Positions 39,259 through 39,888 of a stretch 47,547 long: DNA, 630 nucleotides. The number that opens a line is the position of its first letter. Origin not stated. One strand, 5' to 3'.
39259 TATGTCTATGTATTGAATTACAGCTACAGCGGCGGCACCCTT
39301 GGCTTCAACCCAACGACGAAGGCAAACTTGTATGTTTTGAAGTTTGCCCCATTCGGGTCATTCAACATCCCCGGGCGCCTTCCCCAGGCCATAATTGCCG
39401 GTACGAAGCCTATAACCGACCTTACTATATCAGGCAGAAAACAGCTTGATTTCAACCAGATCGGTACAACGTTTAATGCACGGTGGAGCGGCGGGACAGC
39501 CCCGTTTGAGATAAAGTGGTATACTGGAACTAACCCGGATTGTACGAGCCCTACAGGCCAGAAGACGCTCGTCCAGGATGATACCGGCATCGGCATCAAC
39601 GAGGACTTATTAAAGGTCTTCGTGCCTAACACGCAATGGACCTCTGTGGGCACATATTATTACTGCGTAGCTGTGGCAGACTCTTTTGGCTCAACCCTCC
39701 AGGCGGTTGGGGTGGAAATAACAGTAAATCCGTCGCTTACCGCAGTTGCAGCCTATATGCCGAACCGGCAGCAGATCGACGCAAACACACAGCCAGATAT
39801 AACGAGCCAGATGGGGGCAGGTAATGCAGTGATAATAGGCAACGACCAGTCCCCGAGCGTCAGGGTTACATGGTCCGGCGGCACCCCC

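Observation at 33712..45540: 11.8-kb gene for a 3,942-aa membrane-anchored surface protein with no recognisable family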

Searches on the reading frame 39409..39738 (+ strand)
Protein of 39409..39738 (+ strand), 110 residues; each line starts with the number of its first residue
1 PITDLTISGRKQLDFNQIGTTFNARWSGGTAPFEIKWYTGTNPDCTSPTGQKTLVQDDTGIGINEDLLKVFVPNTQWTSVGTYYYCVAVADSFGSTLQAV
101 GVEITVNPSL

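Call 59: search_solved_structures(query=A5, max_evalue=10)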
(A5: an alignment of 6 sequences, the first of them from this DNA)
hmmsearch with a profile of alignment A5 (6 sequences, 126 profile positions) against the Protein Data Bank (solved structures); distinct sequences matched with E-value up to 10: 5.
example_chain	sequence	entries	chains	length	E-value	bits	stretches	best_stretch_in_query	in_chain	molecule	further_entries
5lxk_A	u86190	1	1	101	0.027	17.9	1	5-47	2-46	Decoration protein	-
8zvi_a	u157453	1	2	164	0.052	16.9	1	5-47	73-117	Decoration protein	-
2x56_A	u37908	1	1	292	4.9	10.6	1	10-48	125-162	COAGULASE/FIBRINOLYSIN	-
2x55_A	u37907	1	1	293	5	10.5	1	10-48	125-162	COAGULASE/FIBRINOLYSIN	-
4dcb_A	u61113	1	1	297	5.1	10.5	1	10-48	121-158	Coagulase/fibrinolysin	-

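Call 60: search_protein_families(library=pfam, alignment_id=A5, max_evalue=10)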
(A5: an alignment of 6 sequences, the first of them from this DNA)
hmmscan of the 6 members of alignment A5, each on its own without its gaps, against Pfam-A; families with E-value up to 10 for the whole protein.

A. member 1, seq(110 aa): 0 families

B. families by the number of members that match (of 6 scanned): 5 families
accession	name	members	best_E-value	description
PF13927.12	Ig_3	2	0.0011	Immunoglobulin domain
PF13895.12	Ig_2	2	0.016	Immunoglobulin domain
PF13573.12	SprB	1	3.1e-06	SprB repeat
PF00245.25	Alk_phosphatase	1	0.15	Alkaline phosphatase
PF10939.13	DUF2631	1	0.3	Protein of unknown function (DUF2631)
